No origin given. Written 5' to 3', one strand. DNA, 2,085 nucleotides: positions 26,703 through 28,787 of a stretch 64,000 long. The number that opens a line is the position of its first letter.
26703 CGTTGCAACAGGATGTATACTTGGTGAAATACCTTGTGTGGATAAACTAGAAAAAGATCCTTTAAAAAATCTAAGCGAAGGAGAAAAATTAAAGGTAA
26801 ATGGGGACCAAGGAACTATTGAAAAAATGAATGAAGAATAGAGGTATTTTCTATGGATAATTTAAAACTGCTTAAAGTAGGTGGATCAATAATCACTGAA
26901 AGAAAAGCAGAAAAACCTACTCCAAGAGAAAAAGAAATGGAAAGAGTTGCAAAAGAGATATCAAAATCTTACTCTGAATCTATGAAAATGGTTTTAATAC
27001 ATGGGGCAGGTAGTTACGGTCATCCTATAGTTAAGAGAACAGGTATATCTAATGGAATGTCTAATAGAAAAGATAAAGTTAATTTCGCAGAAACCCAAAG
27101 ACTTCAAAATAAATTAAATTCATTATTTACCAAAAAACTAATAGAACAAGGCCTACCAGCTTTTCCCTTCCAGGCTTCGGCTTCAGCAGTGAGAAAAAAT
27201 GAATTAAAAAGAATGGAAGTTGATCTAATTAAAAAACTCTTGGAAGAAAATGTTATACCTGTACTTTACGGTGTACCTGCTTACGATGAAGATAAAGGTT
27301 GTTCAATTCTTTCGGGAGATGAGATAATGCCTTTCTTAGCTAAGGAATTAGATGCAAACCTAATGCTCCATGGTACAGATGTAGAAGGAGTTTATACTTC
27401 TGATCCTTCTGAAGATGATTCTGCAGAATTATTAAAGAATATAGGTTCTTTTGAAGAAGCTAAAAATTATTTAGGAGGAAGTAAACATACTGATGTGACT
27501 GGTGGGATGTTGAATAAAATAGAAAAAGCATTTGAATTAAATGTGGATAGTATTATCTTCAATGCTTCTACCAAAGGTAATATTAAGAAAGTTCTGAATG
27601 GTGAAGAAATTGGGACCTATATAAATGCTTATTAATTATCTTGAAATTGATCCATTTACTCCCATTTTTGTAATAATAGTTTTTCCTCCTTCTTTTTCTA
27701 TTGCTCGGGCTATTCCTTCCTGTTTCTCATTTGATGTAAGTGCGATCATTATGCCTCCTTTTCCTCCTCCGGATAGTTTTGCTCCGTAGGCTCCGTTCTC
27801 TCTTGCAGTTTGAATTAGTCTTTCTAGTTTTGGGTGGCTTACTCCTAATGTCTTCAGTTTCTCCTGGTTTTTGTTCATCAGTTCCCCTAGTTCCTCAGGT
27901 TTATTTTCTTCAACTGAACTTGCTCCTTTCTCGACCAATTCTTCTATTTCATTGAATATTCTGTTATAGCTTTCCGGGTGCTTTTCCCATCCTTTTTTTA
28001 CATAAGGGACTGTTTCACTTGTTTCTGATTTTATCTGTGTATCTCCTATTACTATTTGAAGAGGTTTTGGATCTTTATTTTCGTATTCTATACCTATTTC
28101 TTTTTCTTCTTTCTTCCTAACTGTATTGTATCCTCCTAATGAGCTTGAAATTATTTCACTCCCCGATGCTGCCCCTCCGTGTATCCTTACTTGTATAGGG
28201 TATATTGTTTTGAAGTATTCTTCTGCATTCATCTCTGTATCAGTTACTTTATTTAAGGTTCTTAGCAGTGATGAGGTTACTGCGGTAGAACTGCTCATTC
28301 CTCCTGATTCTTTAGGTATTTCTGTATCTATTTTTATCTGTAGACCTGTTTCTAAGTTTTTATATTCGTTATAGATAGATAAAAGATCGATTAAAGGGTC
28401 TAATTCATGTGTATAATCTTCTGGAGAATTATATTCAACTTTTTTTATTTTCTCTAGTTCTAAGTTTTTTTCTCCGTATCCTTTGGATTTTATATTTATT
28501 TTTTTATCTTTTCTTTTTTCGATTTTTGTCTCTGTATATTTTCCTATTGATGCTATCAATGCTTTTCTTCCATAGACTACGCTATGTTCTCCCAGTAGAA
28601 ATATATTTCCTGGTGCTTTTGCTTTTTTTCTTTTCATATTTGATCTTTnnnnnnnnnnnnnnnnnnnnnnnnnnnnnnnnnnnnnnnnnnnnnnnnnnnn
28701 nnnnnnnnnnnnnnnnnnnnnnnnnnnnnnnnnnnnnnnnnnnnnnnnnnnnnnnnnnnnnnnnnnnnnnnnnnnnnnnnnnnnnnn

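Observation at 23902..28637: Complete gene cluster for the archaeal-type (AcnX/UbiD) mevalonate pathway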

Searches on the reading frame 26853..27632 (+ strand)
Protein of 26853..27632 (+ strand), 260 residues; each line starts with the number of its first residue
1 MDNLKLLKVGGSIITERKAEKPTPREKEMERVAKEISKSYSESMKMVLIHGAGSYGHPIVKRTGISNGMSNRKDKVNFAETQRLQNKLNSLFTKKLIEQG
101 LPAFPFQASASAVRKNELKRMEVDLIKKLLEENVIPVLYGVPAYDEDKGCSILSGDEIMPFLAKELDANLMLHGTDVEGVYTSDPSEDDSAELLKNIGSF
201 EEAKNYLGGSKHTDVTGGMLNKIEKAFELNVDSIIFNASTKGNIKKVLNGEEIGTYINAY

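Call 3: search_protein_families(library=pfam, proteins=[window:26853-27632:+], max_evalue=0.01)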
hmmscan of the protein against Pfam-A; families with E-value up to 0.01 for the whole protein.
window:26853-27632:+ (260 aa): 1 family
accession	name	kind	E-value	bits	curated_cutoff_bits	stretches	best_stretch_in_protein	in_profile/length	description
PF00696.33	AA_kinase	-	6.9e-45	154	24.9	1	5-230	3-223/234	Amino acid kinase family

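Call 4: search_protein_families(library=ncbifam, proteins=[window:26853-27632:+], max_evalue=0.01)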
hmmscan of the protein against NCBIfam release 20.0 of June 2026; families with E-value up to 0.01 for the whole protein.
window:26853-27632:+ (260 aa): 29 families (the best 25 are shown)
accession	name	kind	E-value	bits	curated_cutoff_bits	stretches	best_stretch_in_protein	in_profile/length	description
NF040647.1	IPPK_Arch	equivalog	3.2e-66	223.2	120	1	6-257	2-259/259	isopentenyl phosphate kinase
TIGR01027.1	proB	equivalog_domain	5.4e-14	52.1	186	1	7-259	5-253/363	glutamate 5-kinase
NF000338.1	fomA_AB016934.1.gene6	equivalog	7.6e-14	51.4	550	1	6-224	7-218/266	fosfomycin resistance kinase FomA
TIGR00761.1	argB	equivalog_domain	2.5e-13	50.1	151.3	1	7-228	4-220/231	acetylglutamate kinase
TIGR02075.1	pyrH_bact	equivalog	2.7e-12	46.8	243.9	1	6-258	5-233/233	UMP kinase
TIGR01092.1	P5CS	equivalog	1.3e-10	40.2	796.75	1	110-257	118-273/715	delta l-pyrroline-5-carboxylate synthetase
NF000122.1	485965_fosC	equivalog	4.8e-10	39.8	350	1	90-227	11-145/182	fosfomycin resistance kinase FosC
TIGR02076.1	pyrH_arch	equivalog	1.5e-09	37.8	158.05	1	154-257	117-221/222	UMP kinase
TIGR00656.1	asp_kin_monofn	equivalog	5.2e-07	29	402.25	1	91-204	86-208/407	aspartate kinase, monofunctional class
TIGR00746.1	arcC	equivalog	1.3e-06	27.7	358.25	1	119-257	167-307/309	carbamate kinase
NF010659.0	PRK14058.1-1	equivalog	1.7e-06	27.4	223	1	118-255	135-264/267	[LysW]-aminoadipate kinase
NF005155.0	PRK06635.1-4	equivalog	4.6e-06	25.9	346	1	28-202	18-199/407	aspartate kinase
NF005159.0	PRK06635.2-3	equivalog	7.2e-06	25.2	379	1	122-205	124-209/406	aspartate kinase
NF006068.0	PRK08210.1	equivalog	1.2e-05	24.7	474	1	26-202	16-204/405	aspartate kinase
TIGR00657.1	asp_kinases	subfamily_domain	2.6e-05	23.5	208.7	1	117-204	153-242/442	aspartate kinase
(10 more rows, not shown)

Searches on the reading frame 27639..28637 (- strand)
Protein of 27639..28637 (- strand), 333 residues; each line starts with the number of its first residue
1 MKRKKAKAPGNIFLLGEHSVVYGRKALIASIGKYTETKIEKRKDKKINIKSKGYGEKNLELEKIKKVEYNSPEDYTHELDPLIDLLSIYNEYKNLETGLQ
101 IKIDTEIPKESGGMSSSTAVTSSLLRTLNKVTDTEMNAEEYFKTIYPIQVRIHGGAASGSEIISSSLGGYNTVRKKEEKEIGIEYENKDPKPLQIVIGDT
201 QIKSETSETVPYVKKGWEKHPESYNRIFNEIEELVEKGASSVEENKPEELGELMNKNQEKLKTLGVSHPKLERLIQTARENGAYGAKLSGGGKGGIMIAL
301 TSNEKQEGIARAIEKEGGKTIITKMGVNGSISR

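Call 3: search_protein_families(library=pfam, proteins=[window:27639-28637:-], max_evalue=0.01)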
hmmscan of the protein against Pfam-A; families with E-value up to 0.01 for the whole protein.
window:27639-28637:- (333 aa): 2 families
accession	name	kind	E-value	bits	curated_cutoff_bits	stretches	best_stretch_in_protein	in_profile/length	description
PF08544.19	GHMP_kinases_C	-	1.7e-15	57.6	21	1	241-317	4-83/85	GHMP kinases C terminal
PF00288.32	GHMP_kinases_N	-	7.3e-09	36.2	22.3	1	91-169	13-87/87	GHMP kinases N terminal domain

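Call 4: search_protein_families(library=ncbifam, proteins=[window:27639-28637:-], max_evalue=0.01)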
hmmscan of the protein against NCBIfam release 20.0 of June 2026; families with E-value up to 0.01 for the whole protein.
window:27639-28637:- (333 aa): 16 families
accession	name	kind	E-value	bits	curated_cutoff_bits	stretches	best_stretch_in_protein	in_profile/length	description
TIGR00549.1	mevalon_kin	equivalog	1.1e-61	208.8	163.05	1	8-300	1-276/276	mevalonate kinase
NF003036.0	PRK03926.1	equivalog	1.1e-60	205.2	403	1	6-329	4-295/302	mevalonate kinase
NF003006.0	PRK03817.1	equivalog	1.9e-20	73.2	443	2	232-316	243-328/352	galactokinase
TIGR00131.1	gal_kin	equivalog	1.6e-19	70.1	226.65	2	237-316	284-365/388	galactokinase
NF003705.0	PRK05322.1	equivalog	3.1e-19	69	385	2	5-138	21-151/388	galactokinase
TIGR01220.1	Pmev_kin_Gr_pos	equivalog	6.7e-18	64.9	165.7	1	6-316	3-345/358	phosphomevalonate kinase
NF003472.0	PRK05101.1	equivalog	1.7e-14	53.6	499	2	4-139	21-152/382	galactokinase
NF049969.1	GlMnHpPKinHddA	equivalog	5.3e-12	45.8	600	1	22-324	27-327/338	D-glycero-D-manno-heptose 7-phosphate kinase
NF040957.1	Arch_PMK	equivalog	1e-10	41.6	500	1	7-317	3-301/316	phosphomevalonate kinase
NF002288.1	PRK01212.1-4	equivalog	1.3e-09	37.5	194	1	58-316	38-281/303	homoserine kinase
NF001816.0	PRK00555.1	equivalog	1.7e-09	37.2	509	1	240-316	262-339/363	galactokinase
TIGR01920.1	Shik_kin_archae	equivalog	1e-07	31.6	126.85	1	66-140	37-110/266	shikimate kinase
TIGR00191.1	thrB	equivalog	7.4e-07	28.3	168.25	1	87-314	69-278/304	homoserine kinase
NF002870.0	PRK03188.1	equivalog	0.00012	20.8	286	0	241-318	214-288/310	4-(cytidine 5'-diphospho)-2-C-methyl-D-erythritol kinase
NF040656.1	GHMP_GYDIA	hypoth_equivalog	0.00092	18.5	225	1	7-121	3-123/299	GYDIA family GHMP kinase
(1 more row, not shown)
